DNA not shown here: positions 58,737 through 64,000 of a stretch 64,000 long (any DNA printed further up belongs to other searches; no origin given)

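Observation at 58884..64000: Giant (at least 1703 aa) low-GC protein with no NTPase motif, translationally coupled into a housekeeping operon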

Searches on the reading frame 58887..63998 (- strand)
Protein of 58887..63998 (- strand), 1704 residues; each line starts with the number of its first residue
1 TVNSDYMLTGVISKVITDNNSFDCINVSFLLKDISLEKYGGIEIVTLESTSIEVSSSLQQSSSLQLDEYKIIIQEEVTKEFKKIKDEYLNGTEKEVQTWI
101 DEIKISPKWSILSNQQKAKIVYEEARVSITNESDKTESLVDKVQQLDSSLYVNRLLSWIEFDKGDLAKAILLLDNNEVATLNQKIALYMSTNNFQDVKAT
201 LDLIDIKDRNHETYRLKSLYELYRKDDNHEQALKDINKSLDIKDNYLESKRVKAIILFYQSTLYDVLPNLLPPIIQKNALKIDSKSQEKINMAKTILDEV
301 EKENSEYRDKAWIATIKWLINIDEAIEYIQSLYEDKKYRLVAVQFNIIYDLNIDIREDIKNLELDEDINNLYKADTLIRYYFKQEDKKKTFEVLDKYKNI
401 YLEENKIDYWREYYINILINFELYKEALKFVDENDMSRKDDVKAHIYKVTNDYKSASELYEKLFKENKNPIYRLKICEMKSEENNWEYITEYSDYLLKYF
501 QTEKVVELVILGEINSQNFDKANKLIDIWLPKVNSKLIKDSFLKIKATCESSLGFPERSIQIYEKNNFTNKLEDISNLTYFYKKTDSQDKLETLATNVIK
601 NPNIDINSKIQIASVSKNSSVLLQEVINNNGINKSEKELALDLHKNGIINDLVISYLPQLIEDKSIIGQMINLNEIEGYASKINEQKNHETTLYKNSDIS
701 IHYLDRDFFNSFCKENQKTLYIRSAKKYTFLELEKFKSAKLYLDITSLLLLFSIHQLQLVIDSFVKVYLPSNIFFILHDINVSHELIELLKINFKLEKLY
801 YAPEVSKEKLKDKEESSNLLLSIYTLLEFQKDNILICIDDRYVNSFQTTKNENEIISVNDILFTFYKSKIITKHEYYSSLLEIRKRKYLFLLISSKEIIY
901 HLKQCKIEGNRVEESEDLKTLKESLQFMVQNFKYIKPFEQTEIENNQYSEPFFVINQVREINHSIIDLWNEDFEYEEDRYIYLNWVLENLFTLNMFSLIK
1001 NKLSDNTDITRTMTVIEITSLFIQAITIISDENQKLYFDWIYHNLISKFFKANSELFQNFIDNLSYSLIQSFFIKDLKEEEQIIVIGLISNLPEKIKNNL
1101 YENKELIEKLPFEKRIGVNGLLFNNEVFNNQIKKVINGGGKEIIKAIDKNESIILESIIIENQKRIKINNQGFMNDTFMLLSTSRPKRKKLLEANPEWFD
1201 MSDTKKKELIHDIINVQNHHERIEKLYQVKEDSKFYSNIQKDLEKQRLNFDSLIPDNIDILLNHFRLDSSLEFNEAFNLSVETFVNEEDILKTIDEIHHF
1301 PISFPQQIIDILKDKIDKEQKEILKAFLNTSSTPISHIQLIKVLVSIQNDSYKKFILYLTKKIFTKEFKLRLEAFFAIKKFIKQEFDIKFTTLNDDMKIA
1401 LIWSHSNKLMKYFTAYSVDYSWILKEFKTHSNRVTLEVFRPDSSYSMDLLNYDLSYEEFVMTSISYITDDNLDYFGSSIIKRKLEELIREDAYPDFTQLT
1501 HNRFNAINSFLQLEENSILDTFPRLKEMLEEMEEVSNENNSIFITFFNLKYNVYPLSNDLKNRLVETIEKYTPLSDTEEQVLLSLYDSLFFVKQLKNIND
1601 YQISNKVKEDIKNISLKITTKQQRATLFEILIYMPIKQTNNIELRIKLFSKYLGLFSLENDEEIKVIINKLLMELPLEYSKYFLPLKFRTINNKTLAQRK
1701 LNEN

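Call 7: search_protein_families(library=pfam, proteins=[window:58887-63998:-], max_evalue=0.1)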
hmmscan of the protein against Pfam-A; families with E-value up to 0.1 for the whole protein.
window:58887-63998:- (1704 aa): 2 families
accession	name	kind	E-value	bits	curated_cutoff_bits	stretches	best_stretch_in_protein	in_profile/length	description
PF14559.12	TPR_19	-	0.021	15.6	25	0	167-215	14-62/68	Tetratricopeptide repeat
PF07719.23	TPR_2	-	0.039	14.5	27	0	444-469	8-33/34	Tetratricopeptide repeat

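Call 8: search_protein_families(library=padloc, proteins=[window:58887-63998:-], max_evalue=1)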
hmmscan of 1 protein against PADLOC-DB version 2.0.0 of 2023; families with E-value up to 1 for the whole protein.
window:58887-63998:- (1704 aa): 0 families

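Call 9: search_protein_families(library=ncbifam, proteins=[window:58887-63998:-], max_evalue=0.1)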
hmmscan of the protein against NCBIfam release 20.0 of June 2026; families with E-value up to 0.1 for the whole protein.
window:58887-63998:- (1704 aa): 1 family
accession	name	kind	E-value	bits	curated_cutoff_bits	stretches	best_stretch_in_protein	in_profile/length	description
TIGR01351.1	adk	subfamily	0.033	13.8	168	0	1512-1566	76-130/212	adenylate kinase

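Call 10: find_homologous_proteins(query=window:58887-63998:-, max_evalue=0.001)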
Query window:58887-63998:- (1704 aa): 9 proteins with E <= 0.001 among 8000 candidates.
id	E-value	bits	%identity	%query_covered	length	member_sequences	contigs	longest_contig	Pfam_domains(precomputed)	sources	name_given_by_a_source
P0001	0.0e+0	1990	57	100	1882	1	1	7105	-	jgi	-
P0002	0.0e+0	1944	56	99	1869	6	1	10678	-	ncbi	-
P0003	0.0e+0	1897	54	99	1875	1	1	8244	-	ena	-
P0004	0.0e+0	1860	54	99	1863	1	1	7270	-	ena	-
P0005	0.0e+0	1642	47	99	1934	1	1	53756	-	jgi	-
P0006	0.0e+0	1515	45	99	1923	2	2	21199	-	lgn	-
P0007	0.0e+0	1498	45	99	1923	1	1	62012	-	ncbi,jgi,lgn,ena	-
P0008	1.9e-52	197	20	40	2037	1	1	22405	PF24407.3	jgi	jgi:hypothetical protein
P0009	3.6e-46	176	22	38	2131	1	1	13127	PF24407.3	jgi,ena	-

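Call 11: search_protein_families(library=pfam, proteins=[P0001, P0005, P0007, P0008, P0009], max_evalue=0.1)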
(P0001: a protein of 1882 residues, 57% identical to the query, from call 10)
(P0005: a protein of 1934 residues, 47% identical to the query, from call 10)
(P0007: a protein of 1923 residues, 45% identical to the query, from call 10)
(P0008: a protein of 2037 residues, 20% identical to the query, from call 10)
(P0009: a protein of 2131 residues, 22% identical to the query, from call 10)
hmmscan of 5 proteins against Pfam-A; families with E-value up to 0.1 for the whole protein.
P0001 (1882 aa): 2 families
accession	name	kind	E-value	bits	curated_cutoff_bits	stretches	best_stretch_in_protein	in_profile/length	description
PF14559.12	TPR_19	-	0.0054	17.5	25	0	344-395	4-61/68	Tetratricopeptide repeat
PF07719.23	TPR_2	-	0.026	15.1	27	0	626-647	8-29/34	Tetratricopeptide repeat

P0005 (1934 aa): 1 family
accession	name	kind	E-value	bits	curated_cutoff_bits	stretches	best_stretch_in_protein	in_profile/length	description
PF24407.1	HTH_upst_double_PIN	-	0.064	14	27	0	876-908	2-34/70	HTH_upstream_double_PIN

P0007 (1923 aa): 5 families
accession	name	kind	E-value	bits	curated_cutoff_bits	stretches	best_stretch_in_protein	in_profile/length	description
PF14559.12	TPR_19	-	0.022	15.5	25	0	362-400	23-61/68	Tetratricopeptide repeat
PF24407.1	HTH_upst_double_PIN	-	0.034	14.9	27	0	870-901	3-34/70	HTH_upstream_double_PIN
PF07719.23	TPR_2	-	0.041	14.5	27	0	628-650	7-29/34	Tetratricopeptide repeat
PF12895.13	ANAPC3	-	0.042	14.6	27.2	0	629-660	30-61/82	Anaphase-promoting complex, cyclosome, subunit 3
PF13176.12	TPR_7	-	0.058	14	27.9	0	627-647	4-24/36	Tetratricopeptide repeat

P0008 (2037 aa): 4 families
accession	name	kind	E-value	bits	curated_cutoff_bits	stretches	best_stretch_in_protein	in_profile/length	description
PF24407.1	HTH_upst_double_PIN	-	5.2e-14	52.8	27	1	766-834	1-69/70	HTH_upstream_double_PIN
PF20698.3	PIN-TPR-GreABC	-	3.8e-05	24.4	27.8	0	850-899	1-48/138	PIN domain associated with the TPR-GreAB-C-PIN system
PF12895.13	ANAPC3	-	0.013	16.2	27.2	0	585-652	15-80/82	Anaphase-promoting complex, cyclosome, subunit 3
PF25062.1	ARM_TT21_N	-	0.021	15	40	1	475-591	82-200/222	Tetratricopeptide repeat protein 21 N-terminal ARM repeat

P0009 (2131 aa): 4 families
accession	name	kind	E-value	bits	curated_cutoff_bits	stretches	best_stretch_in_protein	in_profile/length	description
PF24407.1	HTH_upst_double_PIN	-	6.5e-10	39.6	27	1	838-905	3-70/70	HTH_upstream_double_PIN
PF20698.3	PIN-TPR-GreABC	-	0.0033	18.1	27.8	1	922-959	2-39/138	PIN domain associated with the TPR-GreAB-C-PIN system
PF04471.18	Mrr_cat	-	0.03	14.9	21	1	21-102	4-76/115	Restriction endonuclease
PF24388.1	Permuted_GreAB-C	-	0.045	13.9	27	0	1496-1519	2-25/54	Permuted GreAB-C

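Call 12: find_encoding_contigs(protein=P0007, flank=10000, max_places=4)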
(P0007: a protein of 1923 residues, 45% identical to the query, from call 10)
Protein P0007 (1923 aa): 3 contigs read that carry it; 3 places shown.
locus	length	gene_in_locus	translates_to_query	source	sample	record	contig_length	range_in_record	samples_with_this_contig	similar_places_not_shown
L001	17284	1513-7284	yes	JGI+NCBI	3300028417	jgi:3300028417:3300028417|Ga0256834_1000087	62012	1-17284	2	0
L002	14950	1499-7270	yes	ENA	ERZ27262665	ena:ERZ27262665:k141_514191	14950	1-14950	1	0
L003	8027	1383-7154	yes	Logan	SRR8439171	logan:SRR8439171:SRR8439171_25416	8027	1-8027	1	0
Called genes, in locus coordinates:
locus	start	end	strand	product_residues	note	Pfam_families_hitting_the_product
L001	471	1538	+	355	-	PF00753:Lactamase_B, PF16661:Lactamase_B_6 (weak)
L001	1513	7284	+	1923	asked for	-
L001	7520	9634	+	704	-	PF12161:HsdM_N, PF02384:N6_Mtase, PF05175:MTS, PF07669:Eco57I (weak)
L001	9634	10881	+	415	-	PF01420:Methylase_S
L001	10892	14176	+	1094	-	PF04313:HSDR_N, PF04851:ResIII, PF00270:DEAD (faint), PF18766:SWI2_SNF2, PF22679:T1R_D3-like, PF11867:T1RH-like_C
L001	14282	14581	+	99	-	-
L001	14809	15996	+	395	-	PF13173:AAA_14, PF13401:AAA_22 (faint), PF13635:DUF4143 (weak)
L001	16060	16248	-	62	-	-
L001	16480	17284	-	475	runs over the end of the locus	-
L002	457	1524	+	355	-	PF00753:Lactamase_B, PF16661:Lactamase_B_6 (weak)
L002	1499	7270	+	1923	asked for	-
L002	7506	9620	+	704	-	PF12161:HsdM_N, PF02384:N6_Mtase, PF05175:MTS, PF07669:Eco57I (weak)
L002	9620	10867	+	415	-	PF01420:Methylase_S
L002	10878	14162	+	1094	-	PF04313:HSDR_N, PF04851:ResIII, PF00270:DEAD (faint), PF18766:SWI2_SNF2, PF22679:T1R_D3-like, PF11867:T1RH-like_C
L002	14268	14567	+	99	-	-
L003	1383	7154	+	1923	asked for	-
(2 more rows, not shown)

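Call 14: find_encoding_contigs(protein=P0005, flank=10000, max_places=3)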
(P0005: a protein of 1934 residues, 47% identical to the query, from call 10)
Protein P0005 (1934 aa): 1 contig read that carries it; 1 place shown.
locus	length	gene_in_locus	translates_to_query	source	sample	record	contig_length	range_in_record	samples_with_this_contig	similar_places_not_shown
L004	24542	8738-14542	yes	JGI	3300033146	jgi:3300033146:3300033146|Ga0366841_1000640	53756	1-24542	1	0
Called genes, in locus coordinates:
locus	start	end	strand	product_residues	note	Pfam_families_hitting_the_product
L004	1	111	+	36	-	?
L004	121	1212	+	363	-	PF13175:AAA_15, PF13304:AAA_21 (faint), PF20469:OLD-like_TOPRIM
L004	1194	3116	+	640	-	PF00580:UvrD-helicase, PF13245:AAA_19, PF13604:AAA_30 (faint), PF01443:Viral_helicase1 (faint), PF00580:UvrD-helicase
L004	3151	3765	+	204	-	PF14487:DarT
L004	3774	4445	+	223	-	PF22397:NADAR-DarT1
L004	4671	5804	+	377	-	-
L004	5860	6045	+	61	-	-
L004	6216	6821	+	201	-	PF19570:DUF6088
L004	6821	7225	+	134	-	PF08843:AbiEii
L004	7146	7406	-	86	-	-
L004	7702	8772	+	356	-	PF00753:Lactamase_B, PF16661:Lactamase_B_6 (weak)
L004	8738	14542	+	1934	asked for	-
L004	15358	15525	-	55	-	PF03721:UDPG_MGDP_dh_N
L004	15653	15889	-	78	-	-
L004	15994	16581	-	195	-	PF07963:N_methyl (weak)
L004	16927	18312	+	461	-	-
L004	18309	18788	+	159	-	-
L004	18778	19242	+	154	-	-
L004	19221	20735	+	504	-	PF00263:Secretin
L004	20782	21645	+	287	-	PF07963:N_methyl (faint)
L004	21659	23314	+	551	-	PF05157:MshEN, PF00437:T2SSE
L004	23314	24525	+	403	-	PF00482:T2SSF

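Call 15: find_encoding_contigs(protein=P0002, flank=10000, max_places=3)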
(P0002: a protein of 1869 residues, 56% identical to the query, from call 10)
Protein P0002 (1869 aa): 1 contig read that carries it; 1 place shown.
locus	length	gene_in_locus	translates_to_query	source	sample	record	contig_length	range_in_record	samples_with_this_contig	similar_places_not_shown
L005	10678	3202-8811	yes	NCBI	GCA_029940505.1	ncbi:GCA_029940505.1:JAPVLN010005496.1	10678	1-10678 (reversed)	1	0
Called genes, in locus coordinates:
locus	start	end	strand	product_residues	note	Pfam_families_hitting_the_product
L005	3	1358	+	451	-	?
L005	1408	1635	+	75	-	PF04255:DUF433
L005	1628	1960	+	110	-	PF18480:DUF5615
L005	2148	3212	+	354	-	PF00753:Lactamase_B (weak), PF25281:MBL_MAP1B (weak)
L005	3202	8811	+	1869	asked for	-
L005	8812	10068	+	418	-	PF02463:SMC_N (weak), PF13175:AAA_15, PF13476:AAA_23 (weak), PF13304:AAA_21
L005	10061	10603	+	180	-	-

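Call 19: find_encoding_contigs(protein=P0008, flank=10000, max_places=3)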
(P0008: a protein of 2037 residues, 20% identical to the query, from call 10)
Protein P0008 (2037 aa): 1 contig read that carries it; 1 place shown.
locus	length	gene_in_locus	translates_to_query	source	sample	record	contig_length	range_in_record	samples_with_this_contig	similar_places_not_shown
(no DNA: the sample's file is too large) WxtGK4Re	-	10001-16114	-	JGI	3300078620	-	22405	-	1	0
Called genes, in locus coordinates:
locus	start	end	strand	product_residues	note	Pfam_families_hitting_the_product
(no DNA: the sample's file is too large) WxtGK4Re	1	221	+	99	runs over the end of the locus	?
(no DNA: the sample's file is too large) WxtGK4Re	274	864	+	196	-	-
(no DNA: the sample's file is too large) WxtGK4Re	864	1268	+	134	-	-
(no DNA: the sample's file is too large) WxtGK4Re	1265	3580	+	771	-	PF00136:DNA_pol_B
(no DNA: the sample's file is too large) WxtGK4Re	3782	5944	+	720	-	PF11398:DUF2813 (faint), PF13175:AAA_15, PF13476:AAA_23 (faint), PF13304:AAA_21 (weak), PF20469:OLD-like_TOPRIM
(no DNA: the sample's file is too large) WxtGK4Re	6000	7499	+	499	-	PF14280:DUF4365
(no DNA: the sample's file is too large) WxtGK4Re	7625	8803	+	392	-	-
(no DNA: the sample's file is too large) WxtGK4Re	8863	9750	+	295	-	-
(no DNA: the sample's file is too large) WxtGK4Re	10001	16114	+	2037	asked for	PF24407:HTH_upst_double_PIN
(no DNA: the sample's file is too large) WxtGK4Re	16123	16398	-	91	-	-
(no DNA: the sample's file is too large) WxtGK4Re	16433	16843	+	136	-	-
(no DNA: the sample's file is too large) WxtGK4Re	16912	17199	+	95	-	-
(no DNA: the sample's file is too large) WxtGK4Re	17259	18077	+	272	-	PF08722:Tn7_TnsA-like_N, PF08721:Tn7_Tnp_TnsA_C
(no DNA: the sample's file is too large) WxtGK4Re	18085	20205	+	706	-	PF27165:TnsB_N, PF27135:HTH_TnsB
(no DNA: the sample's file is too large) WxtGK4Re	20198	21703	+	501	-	PF05621:TniB, PF13401:AAA_22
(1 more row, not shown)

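Call 20: find_encoding_contigs(protein=P0009, flank=10000, max_places=3)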
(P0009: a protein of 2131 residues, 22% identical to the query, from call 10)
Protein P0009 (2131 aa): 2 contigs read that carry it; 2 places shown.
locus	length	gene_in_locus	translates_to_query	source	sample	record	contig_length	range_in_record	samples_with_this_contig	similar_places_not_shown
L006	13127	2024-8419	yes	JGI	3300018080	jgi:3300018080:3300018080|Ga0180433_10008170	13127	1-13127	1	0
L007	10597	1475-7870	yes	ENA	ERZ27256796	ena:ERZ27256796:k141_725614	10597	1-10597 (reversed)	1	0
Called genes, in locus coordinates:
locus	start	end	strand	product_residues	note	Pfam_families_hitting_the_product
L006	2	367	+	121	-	?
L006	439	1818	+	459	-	PF01420:Methylase_S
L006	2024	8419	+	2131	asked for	PF24407:HTH_upst_double_PIN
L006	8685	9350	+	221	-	PF20582:UPF0758_N, PF04002:RadC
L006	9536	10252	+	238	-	PF12686:DUF3800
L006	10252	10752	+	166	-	-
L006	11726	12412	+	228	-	PF05048:NosD, PF13229:Beta_helix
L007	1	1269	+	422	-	?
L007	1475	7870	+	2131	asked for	PF24407:HTH_upst_double_PIN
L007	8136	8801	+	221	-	PF20582:UPF0758_N, PF04002:RadC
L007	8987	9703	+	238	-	PF12686:DUF3800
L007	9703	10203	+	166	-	-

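Call 37: find_related_loci(query=window:58887-63998:-, collection=genome_contigs, flank=10000)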
Query window:58887-63998:- (1704 aa) in genome_contigs; peptide patterns used: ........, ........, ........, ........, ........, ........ (x = any residue, [..] = any of these).
341 stretches matched a pattern; 1 encode a relative of the query (tblastn E <= 1e-3); 1 distinct loci.
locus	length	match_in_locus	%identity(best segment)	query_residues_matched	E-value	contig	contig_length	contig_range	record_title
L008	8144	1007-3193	24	732-1409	5e-41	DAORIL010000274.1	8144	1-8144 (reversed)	MAG TPA_asm: Pyrinomonadaceae bacterium isolate AMR_MDS_5578 NODE_1024_length_8144_cov_9.496600, whole genome shotgun se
